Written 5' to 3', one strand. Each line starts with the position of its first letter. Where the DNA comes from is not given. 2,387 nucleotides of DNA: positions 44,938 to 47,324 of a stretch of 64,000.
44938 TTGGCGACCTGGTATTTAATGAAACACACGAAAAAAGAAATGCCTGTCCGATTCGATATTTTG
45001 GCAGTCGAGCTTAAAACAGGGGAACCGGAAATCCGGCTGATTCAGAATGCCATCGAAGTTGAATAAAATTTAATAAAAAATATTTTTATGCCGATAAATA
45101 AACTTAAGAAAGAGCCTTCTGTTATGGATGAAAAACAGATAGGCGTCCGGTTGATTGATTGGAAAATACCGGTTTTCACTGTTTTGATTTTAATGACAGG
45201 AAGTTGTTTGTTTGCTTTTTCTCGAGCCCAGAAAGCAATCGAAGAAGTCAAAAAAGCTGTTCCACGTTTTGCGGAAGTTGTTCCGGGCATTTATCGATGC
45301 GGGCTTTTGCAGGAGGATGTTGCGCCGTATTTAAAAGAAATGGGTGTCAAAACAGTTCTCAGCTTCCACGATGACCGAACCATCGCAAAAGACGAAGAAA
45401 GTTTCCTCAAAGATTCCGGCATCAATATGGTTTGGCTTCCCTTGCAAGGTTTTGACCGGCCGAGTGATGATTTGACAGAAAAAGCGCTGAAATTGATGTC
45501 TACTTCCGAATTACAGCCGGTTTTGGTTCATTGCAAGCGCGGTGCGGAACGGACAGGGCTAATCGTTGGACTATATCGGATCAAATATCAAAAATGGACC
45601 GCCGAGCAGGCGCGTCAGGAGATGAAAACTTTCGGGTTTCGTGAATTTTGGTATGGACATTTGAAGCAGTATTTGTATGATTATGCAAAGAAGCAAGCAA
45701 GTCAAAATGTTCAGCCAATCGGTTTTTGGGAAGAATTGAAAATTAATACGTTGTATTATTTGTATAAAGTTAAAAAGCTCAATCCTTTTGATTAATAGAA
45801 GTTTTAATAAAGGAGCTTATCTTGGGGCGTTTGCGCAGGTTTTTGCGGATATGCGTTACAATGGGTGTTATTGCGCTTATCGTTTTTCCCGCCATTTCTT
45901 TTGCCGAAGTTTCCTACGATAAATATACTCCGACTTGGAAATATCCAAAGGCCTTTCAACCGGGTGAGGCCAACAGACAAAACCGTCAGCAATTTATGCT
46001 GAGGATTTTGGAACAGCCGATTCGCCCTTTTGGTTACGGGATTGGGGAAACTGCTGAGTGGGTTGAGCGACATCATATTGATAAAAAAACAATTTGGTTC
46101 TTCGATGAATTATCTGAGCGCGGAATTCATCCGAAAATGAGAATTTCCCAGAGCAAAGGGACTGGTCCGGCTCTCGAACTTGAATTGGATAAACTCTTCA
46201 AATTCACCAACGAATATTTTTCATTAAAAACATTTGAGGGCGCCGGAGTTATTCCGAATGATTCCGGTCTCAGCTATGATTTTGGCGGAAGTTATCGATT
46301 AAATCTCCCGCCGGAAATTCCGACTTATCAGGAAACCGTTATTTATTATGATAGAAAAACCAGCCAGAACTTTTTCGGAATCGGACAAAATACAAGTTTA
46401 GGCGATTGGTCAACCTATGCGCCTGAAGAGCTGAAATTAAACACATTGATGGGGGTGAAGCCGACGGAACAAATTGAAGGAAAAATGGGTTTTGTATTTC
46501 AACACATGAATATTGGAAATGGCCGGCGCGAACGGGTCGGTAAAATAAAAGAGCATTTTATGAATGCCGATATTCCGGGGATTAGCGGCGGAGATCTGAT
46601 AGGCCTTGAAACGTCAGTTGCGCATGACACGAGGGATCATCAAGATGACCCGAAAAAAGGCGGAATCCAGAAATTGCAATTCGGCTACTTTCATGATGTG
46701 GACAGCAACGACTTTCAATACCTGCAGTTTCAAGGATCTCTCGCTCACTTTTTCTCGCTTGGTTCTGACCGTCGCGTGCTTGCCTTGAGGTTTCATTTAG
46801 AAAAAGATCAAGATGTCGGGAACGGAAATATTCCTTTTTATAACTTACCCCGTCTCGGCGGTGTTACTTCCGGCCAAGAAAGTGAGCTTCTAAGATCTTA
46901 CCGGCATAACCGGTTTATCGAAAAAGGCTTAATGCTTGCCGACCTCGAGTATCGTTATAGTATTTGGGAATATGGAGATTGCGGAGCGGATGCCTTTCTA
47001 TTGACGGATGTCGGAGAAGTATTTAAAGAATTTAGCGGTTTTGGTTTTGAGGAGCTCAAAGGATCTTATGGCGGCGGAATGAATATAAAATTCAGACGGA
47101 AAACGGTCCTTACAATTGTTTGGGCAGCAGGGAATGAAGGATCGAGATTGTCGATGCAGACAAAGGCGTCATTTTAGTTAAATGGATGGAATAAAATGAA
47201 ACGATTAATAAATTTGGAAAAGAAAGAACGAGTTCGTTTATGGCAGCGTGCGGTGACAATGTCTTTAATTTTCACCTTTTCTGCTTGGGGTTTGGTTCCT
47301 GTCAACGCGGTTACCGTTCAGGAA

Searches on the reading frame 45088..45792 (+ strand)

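Call 17: search_protein_families(library=pfam, proteins=[window:45088-45792:+], max_evalue=0.00001)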
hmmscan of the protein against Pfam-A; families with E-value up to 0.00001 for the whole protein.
window:45088-45792:+ (235 aa): 5 families
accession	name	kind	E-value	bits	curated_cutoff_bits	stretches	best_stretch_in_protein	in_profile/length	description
PF03162.18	Y_phosphatase2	-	4.7e-19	69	27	1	60-206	6-153/165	Tyrosine phosphatase family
PF22741.1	PTP-NADK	-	4e-12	46.3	27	1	68-181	30-149/163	DSP-PTPase phosphatase fused to NAD+ Kinase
PF22785.1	Tc-R-P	-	5.3e-09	37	27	1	80-165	17-102/106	Polymorphic toxin system, DSP-PTPase phosphatase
PF22784.1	PTP-SAK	-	6.8e-08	33.1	27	1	75-167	18-112/153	Swiss Army Knife protein, DSP-PTPase phosphatase domain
PF00782.25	DSPc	-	9.1e-08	32.4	33.5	1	82-180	14-111/133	Dual specificity phosphatase, catalytic domain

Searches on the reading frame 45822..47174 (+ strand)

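Call 17: search_protein_families(library=pfam, proteins=[window:45822-47174:+], max_evalue=0.00001)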
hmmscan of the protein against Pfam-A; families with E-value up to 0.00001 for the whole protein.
window:45822-47174:+ (451 aa): 1 family
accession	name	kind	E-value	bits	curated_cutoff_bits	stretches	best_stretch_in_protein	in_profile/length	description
PF01103.29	Omp85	-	1.1e-10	42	24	1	190-419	48-288/325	Omp85 superfamily domain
